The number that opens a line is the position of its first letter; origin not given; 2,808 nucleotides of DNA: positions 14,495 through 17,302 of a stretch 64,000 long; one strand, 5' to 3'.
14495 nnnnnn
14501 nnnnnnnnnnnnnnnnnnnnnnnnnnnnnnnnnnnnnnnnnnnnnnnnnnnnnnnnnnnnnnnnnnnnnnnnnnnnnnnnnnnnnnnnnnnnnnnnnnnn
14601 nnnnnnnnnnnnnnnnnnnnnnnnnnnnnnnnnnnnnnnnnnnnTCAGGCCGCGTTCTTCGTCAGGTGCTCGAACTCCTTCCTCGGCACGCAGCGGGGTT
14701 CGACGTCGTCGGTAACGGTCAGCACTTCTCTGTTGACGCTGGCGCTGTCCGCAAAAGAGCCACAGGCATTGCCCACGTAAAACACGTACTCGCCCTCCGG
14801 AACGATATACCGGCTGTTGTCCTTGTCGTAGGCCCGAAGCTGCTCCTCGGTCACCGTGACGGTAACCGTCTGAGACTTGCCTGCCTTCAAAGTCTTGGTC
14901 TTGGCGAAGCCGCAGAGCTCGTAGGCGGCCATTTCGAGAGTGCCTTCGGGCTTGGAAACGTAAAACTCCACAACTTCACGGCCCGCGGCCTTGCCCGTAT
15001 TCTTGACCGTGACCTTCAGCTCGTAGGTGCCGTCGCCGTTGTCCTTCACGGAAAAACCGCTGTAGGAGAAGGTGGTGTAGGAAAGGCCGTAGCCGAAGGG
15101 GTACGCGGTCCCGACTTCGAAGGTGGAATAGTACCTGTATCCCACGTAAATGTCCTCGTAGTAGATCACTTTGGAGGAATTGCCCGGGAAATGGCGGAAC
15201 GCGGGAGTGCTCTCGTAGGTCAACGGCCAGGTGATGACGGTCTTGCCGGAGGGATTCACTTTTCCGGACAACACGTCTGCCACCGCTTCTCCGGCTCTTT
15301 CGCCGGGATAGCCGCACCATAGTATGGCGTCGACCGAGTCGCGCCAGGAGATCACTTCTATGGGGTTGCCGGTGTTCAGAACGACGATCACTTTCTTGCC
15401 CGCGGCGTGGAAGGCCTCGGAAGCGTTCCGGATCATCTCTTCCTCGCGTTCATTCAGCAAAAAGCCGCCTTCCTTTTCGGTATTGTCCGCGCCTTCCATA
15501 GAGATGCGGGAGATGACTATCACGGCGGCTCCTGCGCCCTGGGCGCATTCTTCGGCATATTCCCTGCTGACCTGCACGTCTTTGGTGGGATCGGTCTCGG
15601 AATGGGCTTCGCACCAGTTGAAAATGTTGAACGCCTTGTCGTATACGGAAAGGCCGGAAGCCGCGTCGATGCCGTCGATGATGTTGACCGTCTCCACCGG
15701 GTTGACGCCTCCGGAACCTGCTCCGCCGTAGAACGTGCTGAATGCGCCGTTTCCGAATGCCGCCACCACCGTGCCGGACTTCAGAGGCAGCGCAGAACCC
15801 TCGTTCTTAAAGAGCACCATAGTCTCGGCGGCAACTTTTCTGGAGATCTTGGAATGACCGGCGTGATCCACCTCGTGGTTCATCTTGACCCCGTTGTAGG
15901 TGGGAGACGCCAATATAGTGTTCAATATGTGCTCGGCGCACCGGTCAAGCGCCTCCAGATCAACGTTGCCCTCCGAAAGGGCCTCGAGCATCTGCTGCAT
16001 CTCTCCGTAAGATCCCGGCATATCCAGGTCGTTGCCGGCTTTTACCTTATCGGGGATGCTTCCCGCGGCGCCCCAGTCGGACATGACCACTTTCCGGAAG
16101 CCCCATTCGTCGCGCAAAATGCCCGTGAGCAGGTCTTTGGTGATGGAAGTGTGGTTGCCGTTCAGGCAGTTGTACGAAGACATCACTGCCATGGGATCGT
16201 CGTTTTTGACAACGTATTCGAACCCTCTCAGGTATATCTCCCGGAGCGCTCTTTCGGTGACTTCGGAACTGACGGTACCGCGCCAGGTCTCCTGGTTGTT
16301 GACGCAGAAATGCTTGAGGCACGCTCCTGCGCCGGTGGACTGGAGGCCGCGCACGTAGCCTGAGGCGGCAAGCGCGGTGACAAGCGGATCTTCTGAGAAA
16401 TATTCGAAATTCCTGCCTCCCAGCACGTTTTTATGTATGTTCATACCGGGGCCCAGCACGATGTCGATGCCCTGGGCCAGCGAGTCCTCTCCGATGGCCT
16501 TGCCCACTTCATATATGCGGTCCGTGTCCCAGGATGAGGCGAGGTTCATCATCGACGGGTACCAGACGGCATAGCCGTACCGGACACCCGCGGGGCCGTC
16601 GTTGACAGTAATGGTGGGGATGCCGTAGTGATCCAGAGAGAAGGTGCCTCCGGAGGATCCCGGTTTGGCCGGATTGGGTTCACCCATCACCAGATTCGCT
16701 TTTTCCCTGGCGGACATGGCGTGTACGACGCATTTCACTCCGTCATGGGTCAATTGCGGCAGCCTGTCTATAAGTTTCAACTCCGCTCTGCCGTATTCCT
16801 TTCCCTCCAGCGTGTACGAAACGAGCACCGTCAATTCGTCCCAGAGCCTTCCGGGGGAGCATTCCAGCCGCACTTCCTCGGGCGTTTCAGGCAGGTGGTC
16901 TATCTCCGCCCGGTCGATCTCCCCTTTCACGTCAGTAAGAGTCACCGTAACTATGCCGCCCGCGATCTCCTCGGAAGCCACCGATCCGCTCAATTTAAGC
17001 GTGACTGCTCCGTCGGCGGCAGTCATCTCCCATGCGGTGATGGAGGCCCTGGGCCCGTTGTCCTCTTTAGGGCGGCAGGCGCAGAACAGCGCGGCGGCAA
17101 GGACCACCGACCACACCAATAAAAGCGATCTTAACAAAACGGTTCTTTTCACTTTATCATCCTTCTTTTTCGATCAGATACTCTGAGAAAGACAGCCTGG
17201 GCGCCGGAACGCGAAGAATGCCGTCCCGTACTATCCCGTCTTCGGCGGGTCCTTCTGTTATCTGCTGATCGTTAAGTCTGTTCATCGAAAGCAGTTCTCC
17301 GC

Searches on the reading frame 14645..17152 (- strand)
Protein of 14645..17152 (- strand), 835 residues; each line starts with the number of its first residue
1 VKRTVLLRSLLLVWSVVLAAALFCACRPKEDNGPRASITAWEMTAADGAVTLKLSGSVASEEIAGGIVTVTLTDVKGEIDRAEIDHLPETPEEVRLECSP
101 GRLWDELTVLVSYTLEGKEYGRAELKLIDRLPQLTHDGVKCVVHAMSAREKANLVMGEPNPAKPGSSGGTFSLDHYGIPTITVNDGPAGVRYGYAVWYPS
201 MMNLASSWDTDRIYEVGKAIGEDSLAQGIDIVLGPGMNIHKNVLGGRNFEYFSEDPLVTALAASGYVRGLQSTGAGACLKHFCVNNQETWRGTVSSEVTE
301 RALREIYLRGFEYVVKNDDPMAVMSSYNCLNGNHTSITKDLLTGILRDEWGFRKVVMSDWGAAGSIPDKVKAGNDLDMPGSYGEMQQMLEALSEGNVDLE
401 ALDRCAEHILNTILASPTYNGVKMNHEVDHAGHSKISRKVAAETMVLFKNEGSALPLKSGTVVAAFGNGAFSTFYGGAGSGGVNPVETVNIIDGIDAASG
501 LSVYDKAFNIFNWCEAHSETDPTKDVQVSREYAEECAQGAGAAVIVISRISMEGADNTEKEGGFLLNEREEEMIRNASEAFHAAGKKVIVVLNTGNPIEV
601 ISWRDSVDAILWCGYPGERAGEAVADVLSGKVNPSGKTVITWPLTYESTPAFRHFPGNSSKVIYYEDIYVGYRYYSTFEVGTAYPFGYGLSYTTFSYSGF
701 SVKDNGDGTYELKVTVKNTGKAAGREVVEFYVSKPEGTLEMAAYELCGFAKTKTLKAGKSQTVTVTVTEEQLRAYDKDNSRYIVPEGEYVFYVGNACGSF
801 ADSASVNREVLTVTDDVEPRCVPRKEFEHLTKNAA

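Call 14: search_protein_families(library=pfam, proteins=[window:14645-17152:-], max_evalue=0.01)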
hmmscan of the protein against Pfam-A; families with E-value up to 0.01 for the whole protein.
window:14645-17152:- (835 aa): 3 families
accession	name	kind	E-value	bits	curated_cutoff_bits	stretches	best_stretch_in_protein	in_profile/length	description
PF01915.27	Glyco_hydro_3_C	-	1.5e-40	139.8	31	1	445-692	1-200/200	Glycosyl hydrolase family 3 C-terminal domain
PF00933.27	Glyco_hydro_3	-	2.5e-33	116.3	27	1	176-411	61-315/316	Glycosyl hydrolase family 3 N terminal domain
PF14310.12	Fn3-like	-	8.2e-18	64.7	25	1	726-795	1-69/71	Fibronectin type III-like domain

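Call 49: find_homologous_proteins(query=window:14645-17152:-, max_evalue=1e-100)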
Query window:14645-17152:- (835 aa): 6881 proteins with E <= 1e-100 among 8000 candidates; the best 120 are listed.
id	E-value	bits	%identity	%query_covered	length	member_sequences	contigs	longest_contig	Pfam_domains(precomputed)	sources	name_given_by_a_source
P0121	0.0e+0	1916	100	100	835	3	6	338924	PF01915.28,PF14310.13,PF00933.28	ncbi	-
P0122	0.0e+0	1294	69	100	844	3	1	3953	PF01915.28,PF14310.13,PF00933.28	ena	-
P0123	0.0e+0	1014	57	95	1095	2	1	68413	PF00754.32,PF22633.4,PF01915.28,PF14310.13,PF00933.28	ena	-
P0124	1.3e-296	1004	57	97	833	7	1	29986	PF01915.28,PF14310.13,PF00933.28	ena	-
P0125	1.2e-294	998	55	100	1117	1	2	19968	PF00754.32,PF22633.4,PF01915.28,PF14310.13,PF00933.28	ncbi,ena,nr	ncbi:MAG: glycoside hydrolase family 3 C-terminal domain-containing protein [Clostridia bacterium]|n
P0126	1.8e-292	991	61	86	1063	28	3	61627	PF00754.32,PF22633.4,PF01915.28,PF14310.13,PF00933.28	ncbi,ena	-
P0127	1.5e-283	961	55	100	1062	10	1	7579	PF00754.32,PF22633.4,PF01915.28,PF14310.13,PF00933.28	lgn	-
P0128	5.0e-282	956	59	87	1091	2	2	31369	PF00754.32,PF22633.4,PF01915.28,PF14310.13,PF00933.28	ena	-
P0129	5.3e-282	956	60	85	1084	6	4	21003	PF00754.32,PF22633.4,PF01915.28,PF14310.13,PF00933.28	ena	-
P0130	8.9e-282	955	60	85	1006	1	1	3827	PF00754.32,PF22633.4,PF01915.28,PF14310.13,PF00933.28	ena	-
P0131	5.8e-280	949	53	100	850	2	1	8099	PF01915.28,PF14310.13,PF00933.28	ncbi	-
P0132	1.0e-279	948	56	96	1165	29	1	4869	PF00754.32,PF22633.4,PF01915.28,PF14310.13,PF00933.28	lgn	-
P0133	1.4e-279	948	53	99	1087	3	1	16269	PF00754.32,PF22633.4,PF01915.28,PF14310.13,PF00933.28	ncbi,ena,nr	ncbi:MAG: glycoside hydrolase family 3 C-terminal domain-containing protein [Clostridia bacterium]|n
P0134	1.6e-279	948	59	86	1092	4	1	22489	PF00754.32,PF22633.4,PF01915.28,PF14310.13,PF00933.28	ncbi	-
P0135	1.7e-279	948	60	85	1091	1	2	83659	PF00754.32,PF22633.4,PF01915.28,PF14310.13,PF00933.28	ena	-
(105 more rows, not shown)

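Call 50: find_encoding_contigs(protein=P0122, flank=10000, max_places=4)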
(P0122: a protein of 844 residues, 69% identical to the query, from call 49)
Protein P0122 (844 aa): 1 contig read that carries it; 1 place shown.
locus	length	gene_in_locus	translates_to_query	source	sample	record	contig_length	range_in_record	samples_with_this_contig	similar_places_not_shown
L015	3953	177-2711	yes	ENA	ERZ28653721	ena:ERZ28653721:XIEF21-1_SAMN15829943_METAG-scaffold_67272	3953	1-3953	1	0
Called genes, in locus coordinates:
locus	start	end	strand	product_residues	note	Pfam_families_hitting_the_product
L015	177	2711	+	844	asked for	PF00933:Glyco_hydro_3, PF01915:Glyco_hydro_3_C, PF14310:Fn3-like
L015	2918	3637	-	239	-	-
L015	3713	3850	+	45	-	-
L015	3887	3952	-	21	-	?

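Call 51: find_encoding_contigs(protein=P0121, flank=2500, max_places=10)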
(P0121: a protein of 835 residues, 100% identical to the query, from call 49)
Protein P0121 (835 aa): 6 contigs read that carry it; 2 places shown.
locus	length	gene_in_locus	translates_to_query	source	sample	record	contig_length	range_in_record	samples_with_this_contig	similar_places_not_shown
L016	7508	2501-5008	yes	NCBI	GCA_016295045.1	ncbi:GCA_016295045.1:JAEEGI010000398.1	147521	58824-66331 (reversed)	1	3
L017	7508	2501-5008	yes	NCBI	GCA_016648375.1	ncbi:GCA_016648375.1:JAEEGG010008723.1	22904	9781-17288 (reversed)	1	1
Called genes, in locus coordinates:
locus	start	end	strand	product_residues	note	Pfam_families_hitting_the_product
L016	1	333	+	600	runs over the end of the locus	PF07881:Fucose_iso_N1, PF07882:Fucose_iso_N2, PF02952:Fucose_iso_C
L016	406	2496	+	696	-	PF22848:ASD1_dom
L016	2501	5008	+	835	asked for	PF00933:Glyco_hydro_3, PF01915:Glyco_hydro_3_C, PF14310:Fn3-like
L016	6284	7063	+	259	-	-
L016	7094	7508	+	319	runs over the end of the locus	PF01256:Carb_kinase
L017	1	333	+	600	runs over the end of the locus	PF07881:Fucose_iso_N1, PF07882:Fucose_iso_N2, PF02952:Fucose_iso_C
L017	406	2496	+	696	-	PF22848:ASD1_dom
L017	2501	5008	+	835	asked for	PF00933:Glyco_hydro_3, PF01915:Glyco_hydro_3_C, PF14310:Fn3-like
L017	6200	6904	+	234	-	-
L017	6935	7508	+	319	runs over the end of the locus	PF01256:Carb_kinase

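Call 79: find_encoding_contigs(protein=P0242, flank=4000, max_places=4)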
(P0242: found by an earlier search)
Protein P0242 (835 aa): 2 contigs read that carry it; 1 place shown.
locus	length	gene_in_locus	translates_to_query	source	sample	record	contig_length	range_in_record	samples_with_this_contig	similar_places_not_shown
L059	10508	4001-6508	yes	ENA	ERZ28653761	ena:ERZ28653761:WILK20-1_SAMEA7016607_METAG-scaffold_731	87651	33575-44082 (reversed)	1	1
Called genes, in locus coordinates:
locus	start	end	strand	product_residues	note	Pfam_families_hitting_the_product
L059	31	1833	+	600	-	PF07881:Fucose_iso_N1, PF07882:Fucose_iso_N2, PF02952:Fucose_iso_C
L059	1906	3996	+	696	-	PF22848:ASD1_dom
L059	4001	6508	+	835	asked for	PF00933:Glyco_hydro_3, PF01915:Glyco_hydro_3_C, PF14310:Fn3-like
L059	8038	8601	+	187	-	-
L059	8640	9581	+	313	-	PF01256:Carb_kinase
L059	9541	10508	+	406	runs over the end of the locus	PF01168:Ala_racemase_N, PF00842:Ala_racemase_C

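Call 88: find_encoding_contigs(protein=P0242, flank=10000, max_places=2)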
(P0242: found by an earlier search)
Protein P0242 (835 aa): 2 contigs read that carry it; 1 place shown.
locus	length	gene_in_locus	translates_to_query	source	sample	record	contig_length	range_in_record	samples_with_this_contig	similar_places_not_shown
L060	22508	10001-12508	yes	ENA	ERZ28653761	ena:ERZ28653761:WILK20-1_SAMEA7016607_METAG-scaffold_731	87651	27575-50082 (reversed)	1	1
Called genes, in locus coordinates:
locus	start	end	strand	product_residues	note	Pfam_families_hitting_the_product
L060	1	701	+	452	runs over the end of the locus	PF01488:Shikimate_DH (faint), PF02254:TrkA_N, PF03435:Sacchrp_dh_NADP (faint), PF03807:F420_oxidored (faint), PF13241:NAD_binding_7 (faint), PF02080:TrkA_C, PF02254:TrkA_N, PF02080:TrkA_C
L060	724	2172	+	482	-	PF02386:TrkH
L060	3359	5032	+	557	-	PF00501:AMP-binding, PF13193:AMP-binding_C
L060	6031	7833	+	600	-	PF07881:Fucose_iso_N1, PF07882:Fucose_iso_N2, PF02952:Fucose_iso_C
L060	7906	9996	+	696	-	PF22848:ASD1_dom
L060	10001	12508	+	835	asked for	PF00933:Glyco_hydro_3, PF01915:Glyco_hydro_3_C, PF14310:Fn3-like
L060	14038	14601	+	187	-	-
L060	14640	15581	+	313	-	PF01256:Carb_kinase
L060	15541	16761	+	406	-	PF01168:Ala_racemase_N, PF00842:Ala_racemase_C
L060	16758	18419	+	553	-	PF03629:SASA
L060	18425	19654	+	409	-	PF01704:UDPGP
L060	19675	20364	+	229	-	-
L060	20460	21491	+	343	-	PF02603:Hpr_kinase_N, PF07475:Hpr_kinase_C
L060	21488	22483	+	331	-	PF01565:FAD_binding_4, PF02873:MurB_C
